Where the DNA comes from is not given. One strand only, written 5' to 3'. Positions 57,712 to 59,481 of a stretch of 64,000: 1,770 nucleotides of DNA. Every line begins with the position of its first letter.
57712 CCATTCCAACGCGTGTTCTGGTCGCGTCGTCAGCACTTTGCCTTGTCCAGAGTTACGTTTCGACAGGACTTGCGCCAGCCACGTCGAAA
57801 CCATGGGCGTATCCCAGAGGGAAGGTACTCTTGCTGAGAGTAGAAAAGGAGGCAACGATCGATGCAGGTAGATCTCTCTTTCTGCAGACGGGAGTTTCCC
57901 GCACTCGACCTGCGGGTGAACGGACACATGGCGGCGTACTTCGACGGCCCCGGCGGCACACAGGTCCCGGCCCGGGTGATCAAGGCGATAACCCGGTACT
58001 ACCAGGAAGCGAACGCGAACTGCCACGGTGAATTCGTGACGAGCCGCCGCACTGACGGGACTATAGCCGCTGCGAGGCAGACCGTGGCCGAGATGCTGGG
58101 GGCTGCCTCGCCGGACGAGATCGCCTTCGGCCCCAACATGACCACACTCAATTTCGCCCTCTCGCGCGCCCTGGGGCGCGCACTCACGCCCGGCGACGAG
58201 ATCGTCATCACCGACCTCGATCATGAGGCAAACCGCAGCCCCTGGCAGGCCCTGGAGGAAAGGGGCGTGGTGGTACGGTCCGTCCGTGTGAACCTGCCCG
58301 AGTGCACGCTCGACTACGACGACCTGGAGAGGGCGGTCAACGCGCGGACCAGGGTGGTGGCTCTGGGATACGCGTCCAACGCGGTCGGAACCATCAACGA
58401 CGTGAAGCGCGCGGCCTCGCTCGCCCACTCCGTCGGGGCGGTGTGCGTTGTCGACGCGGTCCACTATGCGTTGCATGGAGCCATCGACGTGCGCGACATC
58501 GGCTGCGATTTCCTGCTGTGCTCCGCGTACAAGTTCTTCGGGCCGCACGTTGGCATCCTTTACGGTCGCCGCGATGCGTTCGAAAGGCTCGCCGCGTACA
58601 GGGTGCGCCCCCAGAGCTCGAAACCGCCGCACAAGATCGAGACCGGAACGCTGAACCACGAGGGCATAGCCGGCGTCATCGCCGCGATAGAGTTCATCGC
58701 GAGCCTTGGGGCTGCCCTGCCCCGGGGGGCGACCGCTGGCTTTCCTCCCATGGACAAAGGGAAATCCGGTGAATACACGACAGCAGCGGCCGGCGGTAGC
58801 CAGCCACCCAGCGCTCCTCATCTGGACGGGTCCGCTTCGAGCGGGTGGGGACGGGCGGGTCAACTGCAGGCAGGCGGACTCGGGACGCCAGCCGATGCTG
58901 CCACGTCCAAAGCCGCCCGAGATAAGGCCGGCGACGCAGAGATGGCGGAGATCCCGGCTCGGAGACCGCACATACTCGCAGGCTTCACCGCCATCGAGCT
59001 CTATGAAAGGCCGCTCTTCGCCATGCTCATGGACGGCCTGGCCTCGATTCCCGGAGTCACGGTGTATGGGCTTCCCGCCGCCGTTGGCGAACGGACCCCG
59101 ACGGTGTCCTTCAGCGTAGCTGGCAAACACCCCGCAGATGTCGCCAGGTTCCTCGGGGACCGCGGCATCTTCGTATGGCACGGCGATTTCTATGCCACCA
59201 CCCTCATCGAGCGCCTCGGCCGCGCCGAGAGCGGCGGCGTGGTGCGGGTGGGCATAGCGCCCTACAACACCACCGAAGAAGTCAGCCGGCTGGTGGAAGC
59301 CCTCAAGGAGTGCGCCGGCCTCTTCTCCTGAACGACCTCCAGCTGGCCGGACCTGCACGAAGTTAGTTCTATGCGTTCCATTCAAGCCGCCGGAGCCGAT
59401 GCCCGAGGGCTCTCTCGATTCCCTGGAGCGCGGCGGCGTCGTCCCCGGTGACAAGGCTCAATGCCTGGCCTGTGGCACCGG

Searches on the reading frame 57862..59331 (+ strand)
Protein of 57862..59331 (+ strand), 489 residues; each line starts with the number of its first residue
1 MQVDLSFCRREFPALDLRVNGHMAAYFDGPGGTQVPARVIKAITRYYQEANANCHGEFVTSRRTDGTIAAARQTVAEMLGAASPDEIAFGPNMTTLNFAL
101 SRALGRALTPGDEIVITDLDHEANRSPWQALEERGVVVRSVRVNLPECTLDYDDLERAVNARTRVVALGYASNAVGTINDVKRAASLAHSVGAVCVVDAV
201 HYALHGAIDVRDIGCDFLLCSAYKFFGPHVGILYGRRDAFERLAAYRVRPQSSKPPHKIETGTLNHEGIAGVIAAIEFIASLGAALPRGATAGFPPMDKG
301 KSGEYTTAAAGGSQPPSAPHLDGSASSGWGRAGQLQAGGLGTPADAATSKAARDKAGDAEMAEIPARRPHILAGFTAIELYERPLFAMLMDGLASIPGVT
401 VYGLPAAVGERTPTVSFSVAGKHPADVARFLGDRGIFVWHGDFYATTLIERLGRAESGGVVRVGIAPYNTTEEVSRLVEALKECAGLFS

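Call 11: find_encoding_contigs(protein=window:57862-59331:+, flank=10000, max_places=10)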
Protein window:57862-59331:+ (489 aa): no gene with exactly this product is on record in the collection.

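Call 12: search_protein_families(library=pfam, proteins=[window:57862-59331:+], max_evalue=1)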
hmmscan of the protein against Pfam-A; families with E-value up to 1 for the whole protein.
window:57862-59331:+ (489 aa): 4 families
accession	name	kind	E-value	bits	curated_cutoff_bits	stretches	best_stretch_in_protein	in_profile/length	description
PF00266.25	Aminotran_5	-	1.3e-74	251.8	21.5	2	26-284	2-273/371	Aminotransferase class-V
PF01053.26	Cys_Met_Meta_PP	-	1.5e-09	37.3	27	1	39-235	21-209/381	Cys/Met metabolism PLP-dependent enzyme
PF01041.23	DegT_DnrJ_EryC1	-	0.00026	20.8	19.8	1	95-201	51-148/360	DegT/DnrJ/EryC1/StrS aminotransferase family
PF22580.2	KYNU_C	-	0.05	14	27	1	411-481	36-90/90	Kynureninase C-terminal domain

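Call 13: find_related_loci(query=window:57862-59331:+, collection=genome_contigs, flank=4000)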
Query window:57862-59331:+ (489 aa) in genome_contigs; peptide patterns used: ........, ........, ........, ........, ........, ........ (x = any residue, [..] = any of these).
600 stretches matched a pattern (row limit reached: there are more); 589 encode a relative of the query (tblastn E <= 1e-3); the best 80 are kept; 80 distinct loci.
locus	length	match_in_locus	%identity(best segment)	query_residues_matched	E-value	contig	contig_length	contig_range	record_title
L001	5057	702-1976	59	7-481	1e-170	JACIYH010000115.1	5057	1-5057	MAG: Bacillota bacterium isolate MAG-73 Firmicutes_C3_bin32_Scaffold_115, whole genome shotgun sequence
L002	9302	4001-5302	53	2-481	2e-159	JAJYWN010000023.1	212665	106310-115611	MAG: Bacillota bacterium isolate FK3.bin120 NODE_56_length_212665_cov_1.794569, whole genome shotgun sequence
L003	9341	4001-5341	47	3-487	5e-139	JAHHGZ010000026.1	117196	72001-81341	MAG: Cyanomargarita calcarea GSE-NOS-MK-12-04C scaffold_58_c1, whole genome shotgun sequence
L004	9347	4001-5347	46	3-485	2e-137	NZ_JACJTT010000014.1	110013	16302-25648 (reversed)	Richelia sinica FACHB-800 contig14, whole genome shotgun sequence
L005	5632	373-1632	48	2-486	9e-137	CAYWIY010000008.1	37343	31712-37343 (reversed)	MAG TPA_asm: uncultured Syntrophomonadaceae bacterium isolate binchicken_co32_447 genome assembly, contig: NODE_1275_len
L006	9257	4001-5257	49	4-487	8e-137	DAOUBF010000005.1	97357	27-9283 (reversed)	MAG TPA_asm: Anaerolineae bacterium isolate H68_711 k101_3540, whole genome shotgun sequence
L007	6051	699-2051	47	3-487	3e-136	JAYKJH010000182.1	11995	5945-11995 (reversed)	MAG: Nostocaceae cyanobacterium isolate 827261 NODE_32704038, whole genome shotgun sequence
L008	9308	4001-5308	47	3-481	5e-128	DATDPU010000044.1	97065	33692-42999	MAG TPA_asm: Anaerolineae bacterium isolate SMAG_U7929 k141_1364600, whole genome shotgun sequence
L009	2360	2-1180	49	26-485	1e-134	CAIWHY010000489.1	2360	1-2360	MAG: uncultured Thermoleophilia bacterium isolate Umea3_bin-0017 genome assembly, contig: bin-0017:489/568, whole genome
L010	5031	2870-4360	43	1-485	3e-125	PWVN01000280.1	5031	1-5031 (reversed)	MAG: Syntrophomonadaceae bacterium isolate CSSed11_298R1 CS-Sed11-C38013, whole genome shotgun sequence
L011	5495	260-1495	46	9-486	2e-124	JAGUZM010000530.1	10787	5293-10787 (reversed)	MAG: Deltaproteobacteria bacterium isolate DeMMO6_18 c_000000011865, whole genome shotgun sequence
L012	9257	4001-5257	46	1-483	4e-123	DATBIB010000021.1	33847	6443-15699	MAG TPA_asm: Ktedonobacterales bacterium isolate SMAG_U3883 k141_36597, whole genome shotgun sequence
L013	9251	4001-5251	45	4-485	7e-123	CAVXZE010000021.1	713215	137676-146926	MAG: uncultured delta proteobacterium isolate MFD09779.bin.1.97 genome assembly, contig: contig_5748, whole genome shotg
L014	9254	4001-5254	44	2-484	2e-121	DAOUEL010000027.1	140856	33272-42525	MAG TPA_asm: Anaerolineales bacterium isolate N6_281 k139_1865289, whole genome shotgun sequence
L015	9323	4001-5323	47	4-485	2e-121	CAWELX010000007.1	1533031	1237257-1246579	MAG: uncultured Chloroflexia bacterium isolate MFD04716.bin.1.95 genome assembly, contig: contig_5627, whole genome shot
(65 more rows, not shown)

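Call 17: find_homologous_proteins(query=window:57862-59331:+, max_evalue=1e-50)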
Query window:57862-59331:+ (489 aa): 7999 proteins with E <= 1e-50 among 8000 candidates; the best 120 are listed.
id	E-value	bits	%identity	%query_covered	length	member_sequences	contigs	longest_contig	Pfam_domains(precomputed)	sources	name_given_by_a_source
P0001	0.0e+0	1097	100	100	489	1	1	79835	PF00266.26,PF01053.27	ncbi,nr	ncbi:MAG: aminotransferase class V-fold PLP-dependent enzyme [Bacillota bacterium]|nr:aminotransfera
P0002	1.7e-250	850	82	100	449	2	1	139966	PF00155.28,PF00266.26,PF01053.27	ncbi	ncbi:MAG: aminotransferase class V-fold PLP-dependent enzyme [Bacillota bacterium]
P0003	1.0e-234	798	79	99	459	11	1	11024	PF00266.26,PF01053.27,PF01041.24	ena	-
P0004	4.5e-233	793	77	99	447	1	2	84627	PF00266.26,PF01053.27,PF01041.24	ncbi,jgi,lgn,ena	-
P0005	1.1e-232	791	76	99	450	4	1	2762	PF00266.26,PF01053.27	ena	-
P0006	1.4e-232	791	79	99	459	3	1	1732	PF00266.26,PF01053.27,PF01041.24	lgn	-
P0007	2.2e-213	728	70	99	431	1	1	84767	PF00266.26,PF01053.27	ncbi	ncbi:MAG: cysteine desulfurase-like protein [Betaproteobacteria bacterium]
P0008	2.1e-211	721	69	99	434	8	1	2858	PF00266.26,PF01053.27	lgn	-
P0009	5.2e-209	713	69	99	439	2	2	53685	PF00155.28,PF00266.26,PF01053.27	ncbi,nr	ncbi:MAG: cysteine desulfurase-like protein [Firmicutes bacterium]|nr:cysteine desulfurase-like prot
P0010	1.1e-195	669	65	97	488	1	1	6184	PF00266.26,PF01053.27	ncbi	-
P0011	2.5e-190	652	78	58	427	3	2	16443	PF00155.28,PF00266.26,PF01053.27,PF01041.24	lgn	-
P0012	7.9e-181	620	60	99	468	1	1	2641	PF00266.26,PF01053.27,PF01041.24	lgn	-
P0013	2.3e-178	612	72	57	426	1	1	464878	PF00155.28,PF00266.26,PF01041.24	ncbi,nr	ncbi:MAG: cysteine desulfurase-like protein [Firmicutes bacterium]|nr:cysteine desulfurase-like prot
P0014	1.7e-177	609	59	99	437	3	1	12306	PF00266.26,PF01053.27,PF01041.24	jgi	-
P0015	2.4e-174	599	68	60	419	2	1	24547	PF00266.26,PF01053.27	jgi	jgi:cysteine desulfurase family protein (TIGR01976 family)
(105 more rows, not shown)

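Call 18: find_encoding_contigs(protein=P0002, flank=5000, max_places=3)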
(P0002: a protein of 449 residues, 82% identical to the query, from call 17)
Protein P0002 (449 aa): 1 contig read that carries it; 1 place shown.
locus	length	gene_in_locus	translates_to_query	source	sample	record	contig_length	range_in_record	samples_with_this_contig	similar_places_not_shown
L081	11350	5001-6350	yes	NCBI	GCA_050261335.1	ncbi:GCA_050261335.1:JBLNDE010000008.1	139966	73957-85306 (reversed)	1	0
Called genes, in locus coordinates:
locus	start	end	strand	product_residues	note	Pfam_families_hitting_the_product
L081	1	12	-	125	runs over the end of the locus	PF16320:Ribosomal_L12_N, PF00542:Ribosomal_L12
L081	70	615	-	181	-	PF00466:Ribosomal_L10, PF27436:RL10_C (faint)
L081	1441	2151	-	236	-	PF00687:Ribosomal_L1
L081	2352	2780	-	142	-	PF03946:Ribosomal_L11_N, PF00298:Ribosomal_L11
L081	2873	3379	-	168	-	PF02357:NusG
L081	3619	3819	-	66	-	PF00584:SecE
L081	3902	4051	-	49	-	-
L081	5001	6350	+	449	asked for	PF00155:Aminotran_1_2, PF00266:Aminotran_5, PF01053:Cys_Met_Meta_PP, PF00266:Aminotran_5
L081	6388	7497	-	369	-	PF00270:DEAD, PF00271:Helicase_C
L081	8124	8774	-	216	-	PF04542:Sigma70_r2, PF08281:Sigma70_r4_2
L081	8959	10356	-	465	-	PF12229:PG_binding_4, PF04294:VanW, PF07501:G5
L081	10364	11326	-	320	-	PF08032:SpoU_sub_bind, PF00588:SpoU_methylase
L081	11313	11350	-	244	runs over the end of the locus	PF02511:Thy1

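Call 19: find_encoding_contigs(protein=P0003, flank=5000, max_places=3)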
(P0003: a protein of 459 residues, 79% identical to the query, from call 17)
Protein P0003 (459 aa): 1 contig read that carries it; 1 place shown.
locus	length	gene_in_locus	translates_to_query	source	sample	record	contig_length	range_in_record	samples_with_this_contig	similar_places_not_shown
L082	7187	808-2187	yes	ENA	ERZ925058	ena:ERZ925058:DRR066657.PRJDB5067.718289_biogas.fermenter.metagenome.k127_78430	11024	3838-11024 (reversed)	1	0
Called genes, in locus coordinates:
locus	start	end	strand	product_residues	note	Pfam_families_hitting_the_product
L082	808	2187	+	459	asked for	PF00266:Aminotran_5, PF01053:Cys_Met_Meta_PP, PF01041:DegT_DnrJ_EryC1 (weak), PF00266:Aminotran_5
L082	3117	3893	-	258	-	PF14088:DUF4268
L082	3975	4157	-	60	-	-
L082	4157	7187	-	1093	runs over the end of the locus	PF02384:N6_Mtase (weak), PF20473:MmeI_Mtase (faint), PF07669:Eco57I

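Call 20: find_encoding_contigs(protein=P0004, flank=5000, max_places=3)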
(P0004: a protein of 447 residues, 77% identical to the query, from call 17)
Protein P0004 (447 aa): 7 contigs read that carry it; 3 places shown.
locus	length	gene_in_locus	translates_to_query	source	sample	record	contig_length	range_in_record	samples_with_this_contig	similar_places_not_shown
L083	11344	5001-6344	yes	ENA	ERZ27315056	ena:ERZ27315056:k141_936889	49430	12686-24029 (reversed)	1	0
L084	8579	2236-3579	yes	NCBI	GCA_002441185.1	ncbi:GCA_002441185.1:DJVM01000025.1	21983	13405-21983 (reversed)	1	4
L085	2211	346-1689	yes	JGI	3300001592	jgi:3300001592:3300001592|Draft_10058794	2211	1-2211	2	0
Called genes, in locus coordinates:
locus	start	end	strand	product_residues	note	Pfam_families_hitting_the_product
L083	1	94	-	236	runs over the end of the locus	PF00687:Ribosomal_L1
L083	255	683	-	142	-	PF03946:Ribosomal_L11_N, PF00298:Ribosomal_L11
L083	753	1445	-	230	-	PF02357:NusG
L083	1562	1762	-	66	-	PF00584:SecE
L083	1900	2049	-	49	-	PF00471:Ribosomal_L33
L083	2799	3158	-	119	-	-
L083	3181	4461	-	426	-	PF25948:DUF7986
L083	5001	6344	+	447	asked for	PF00266:Aminotran_5, PF01053:Cys_Met_Meta_PP, PF01041:DegT_DnrJ_EryC1 (faint), PF00266:Aminotran_5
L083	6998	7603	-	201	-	PF04542:Sigma70_r2, PF08281:Sigma70_r4_2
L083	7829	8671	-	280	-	PF08032:SpoU_sub_bind, PF00588:SpoU_methylase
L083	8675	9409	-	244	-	PF02511:Thy1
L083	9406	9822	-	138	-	PF00636:Ribonuclease_3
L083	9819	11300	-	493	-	PF01406:tRNA-synt_1e, PF09334:tRNA-synt_1g, PF01921:tRNA-synt_1f (weak), PF00133:tRNA-synt_1 (weak), PF09190:DALR_2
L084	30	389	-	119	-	-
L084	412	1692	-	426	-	PF25948:DUF7986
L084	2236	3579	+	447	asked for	PF00266:Aminotran_5, PF01053:Cys_Met_Meta_PP, PF01041:DegT_DnrJ_EryC1 (faint), PF00266:Aminotran_5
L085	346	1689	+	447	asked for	PF00266:Aminotran_5, PF01053:Cys_Met_Meta_PP, PF01041:DegT_DnrJ_EryC1 (faint), PF00266:Aminotran_5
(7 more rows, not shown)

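Call 25: find_encoding_contigs(protein=P0005, flank=3000, max_places=2)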
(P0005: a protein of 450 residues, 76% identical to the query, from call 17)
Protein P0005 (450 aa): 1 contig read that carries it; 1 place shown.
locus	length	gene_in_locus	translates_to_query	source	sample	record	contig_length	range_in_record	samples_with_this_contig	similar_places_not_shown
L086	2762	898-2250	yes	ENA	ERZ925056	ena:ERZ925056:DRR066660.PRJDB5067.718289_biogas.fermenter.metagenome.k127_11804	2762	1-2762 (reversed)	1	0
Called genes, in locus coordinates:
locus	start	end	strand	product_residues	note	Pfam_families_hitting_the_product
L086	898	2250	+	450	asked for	PF00266:Aminotran_5, PF01053:Cys_Met_Meta_PP, PF00266:Aminotran_5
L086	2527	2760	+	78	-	?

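Call 26: find_encoding_contigs(protein=P0007, flank=3000, max_places=2)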
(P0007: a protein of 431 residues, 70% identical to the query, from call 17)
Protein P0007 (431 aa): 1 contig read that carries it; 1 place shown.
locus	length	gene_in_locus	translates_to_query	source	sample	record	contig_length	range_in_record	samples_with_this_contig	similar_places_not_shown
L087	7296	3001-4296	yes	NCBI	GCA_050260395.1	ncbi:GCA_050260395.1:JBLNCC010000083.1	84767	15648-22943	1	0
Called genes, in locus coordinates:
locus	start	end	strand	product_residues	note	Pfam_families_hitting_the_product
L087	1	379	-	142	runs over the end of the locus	PF03946:Ribosomal_L11_N, PF00298:Ribosomal_L11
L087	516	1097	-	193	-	PF02357:NusG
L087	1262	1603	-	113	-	PF00584:SecE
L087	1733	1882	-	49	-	-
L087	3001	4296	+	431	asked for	PF00266:Aminotran_5, PF01053:Cys_Met_Meta_PP, PF00266:Aminotran_5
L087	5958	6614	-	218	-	PF04542:Sigma70_r2, PF08281:Sigma70_r4_2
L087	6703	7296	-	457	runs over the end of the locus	PF12229:PG_binding_4, PF04294:VanW, PF07501:G5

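Call 27: find_encoding_contigs(protein=P0009, flank=3000, max_places=2)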
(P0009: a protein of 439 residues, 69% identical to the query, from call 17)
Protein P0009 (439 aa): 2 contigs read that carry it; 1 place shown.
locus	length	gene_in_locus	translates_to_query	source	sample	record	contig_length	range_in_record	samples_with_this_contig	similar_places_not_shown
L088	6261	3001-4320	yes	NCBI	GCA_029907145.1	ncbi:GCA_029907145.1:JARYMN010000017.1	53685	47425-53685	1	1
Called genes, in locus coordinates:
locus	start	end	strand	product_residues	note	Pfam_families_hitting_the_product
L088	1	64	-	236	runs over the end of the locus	PF00687:Ribosomal_L1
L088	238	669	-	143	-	PF03946:Ribosomal_L11_N, PF00298:Ribosomal_L11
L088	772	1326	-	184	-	PF02357:NusG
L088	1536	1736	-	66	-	PF00584:SecE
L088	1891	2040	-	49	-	PF00471:Ribosomal_L33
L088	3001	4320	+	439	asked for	PF00155:Aminotran_1_2, PF00266:Aminotran_5, PF01053:Cys_Met_Meta_PP, PF00266:Aminotran_5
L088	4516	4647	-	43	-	-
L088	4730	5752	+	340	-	PF20208:ARPP-1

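Call 28: find_encoding_contigs(protein=P0001, flank=10000, max_places=3)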
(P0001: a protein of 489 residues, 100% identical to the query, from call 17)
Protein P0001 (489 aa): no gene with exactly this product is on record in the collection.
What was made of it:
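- Tried and rejected: Exact-protein look-up of the window's own contig: not on record (calls 11, 28).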

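Call 43: list_cluster_members(proteins=[P0001, P0002, P0006])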
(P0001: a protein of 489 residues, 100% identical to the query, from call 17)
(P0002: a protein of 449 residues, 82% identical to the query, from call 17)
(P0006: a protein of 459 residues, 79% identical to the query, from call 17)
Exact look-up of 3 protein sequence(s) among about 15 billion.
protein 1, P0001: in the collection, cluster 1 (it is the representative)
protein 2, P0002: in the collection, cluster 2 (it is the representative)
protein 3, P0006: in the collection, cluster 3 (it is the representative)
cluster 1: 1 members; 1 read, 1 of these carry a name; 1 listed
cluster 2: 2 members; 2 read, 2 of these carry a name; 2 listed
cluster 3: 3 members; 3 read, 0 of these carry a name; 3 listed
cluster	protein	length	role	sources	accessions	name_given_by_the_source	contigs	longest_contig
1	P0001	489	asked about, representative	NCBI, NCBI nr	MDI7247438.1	MAG: aminotransferase class V-fold PLP-dependent enzyme [Bacillota bacterium] | aminotransferase class V-fold PLP-dependent enzyme [Bacillota bacterium]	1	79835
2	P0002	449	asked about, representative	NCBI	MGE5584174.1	MAG: aminotransferase class V-fold PLP-dependent enzyme [Bacillota bacterium]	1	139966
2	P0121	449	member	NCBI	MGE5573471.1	MAG: aminotransferase class V-fold PLP-dependent enzyme [Bacteroidota bacterium]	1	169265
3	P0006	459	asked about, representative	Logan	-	-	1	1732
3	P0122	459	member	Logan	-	-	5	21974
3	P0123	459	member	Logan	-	-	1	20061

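Call 44: find_encoding_contigs(protein=P0121, flank=3000, max_places=3)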
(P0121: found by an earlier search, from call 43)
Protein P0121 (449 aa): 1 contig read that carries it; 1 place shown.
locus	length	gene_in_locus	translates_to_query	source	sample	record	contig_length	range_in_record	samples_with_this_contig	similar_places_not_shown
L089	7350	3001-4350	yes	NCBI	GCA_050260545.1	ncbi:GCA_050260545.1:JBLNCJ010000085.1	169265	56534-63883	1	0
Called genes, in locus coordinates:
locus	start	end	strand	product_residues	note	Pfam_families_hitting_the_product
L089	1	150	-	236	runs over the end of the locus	PF00687:Ribosomal_L1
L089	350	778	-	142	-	PF03946:Ribosomal_L11_N, PF00298:Ribosomal_L11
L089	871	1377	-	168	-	PF02357:NusG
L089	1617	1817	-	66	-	PF00584:SecE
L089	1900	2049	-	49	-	-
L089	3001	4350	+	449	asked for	PF00155:Aminotran_1_2, PF00266:Aminotran_5, PF01053:Cys_Met_Meta_PP, PF00266:Aminotran_5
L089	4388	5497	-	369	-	PF00270:DEAD, PF04851:ResIII (faint), PF00271:Helicase_C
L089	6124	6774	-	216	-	PF04542:Sigma70_r2, PF08281:Sigma70_r4_2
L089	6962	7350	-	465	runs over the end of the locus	PF12229:PG_binding_4, PF04294:VanW, PF07501:G5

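Call 45: find_encoding_contigs(protein=P0122, flank=3000, max_places=4)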
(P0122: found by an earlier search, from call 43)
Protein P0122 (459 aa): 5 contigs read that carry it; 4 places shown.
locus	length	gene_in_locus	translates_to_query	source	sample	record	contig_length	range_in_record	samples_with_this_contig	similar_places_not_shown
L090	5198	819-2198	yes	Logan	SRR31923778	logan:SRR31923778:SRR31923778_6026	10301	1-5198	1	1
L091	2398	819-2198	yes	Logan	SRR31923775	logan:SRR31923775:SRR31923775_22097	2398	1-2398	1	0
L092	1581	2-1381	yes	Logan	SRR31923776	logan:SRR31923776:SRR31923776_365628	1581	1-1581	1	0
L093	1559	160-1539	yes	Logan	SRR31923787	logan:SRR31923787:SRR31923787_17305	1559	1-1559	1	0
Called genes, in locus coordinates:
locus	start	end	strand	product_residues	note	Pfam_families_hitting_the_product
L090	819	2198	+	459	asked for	PF00266:Aminotran_5, PF01053:Cys_Met_Meta_PP, PF00266:Aminotran_5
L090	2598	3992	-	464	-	PF01979:Amidohydro_1, PF07969:Amidohydro_3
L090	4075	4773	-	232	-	PF00392:GntR, PF13545:HTH_Crp_2 (weak), PF25213:HVO_A0261_N (faint), PF01047:MarR (weak), PF07702:UTRA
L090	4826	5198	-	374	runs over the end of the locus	PF00962:A_deaminase, PF19326:AMP_deaminase (weak)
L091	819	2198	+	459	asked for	PF00266:Aminotran_5, PF01053:Cys_Met_Meta_PP, PF00266:Aminotran_5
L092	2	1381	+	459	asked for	PF00266:Aminotran_5, PF01053:Cys_Met_Meta_PP, PF00266:Aminotran_5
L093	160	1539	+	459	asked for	PF00266:Aminotran_5, PF01053:Cys_Met_Meta_PP, PF00266:Aminotran_5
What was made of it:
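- Tried and rejected: Closer relatives were reached through the protein database instead (calls 17-20, 25-27, 43-45).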
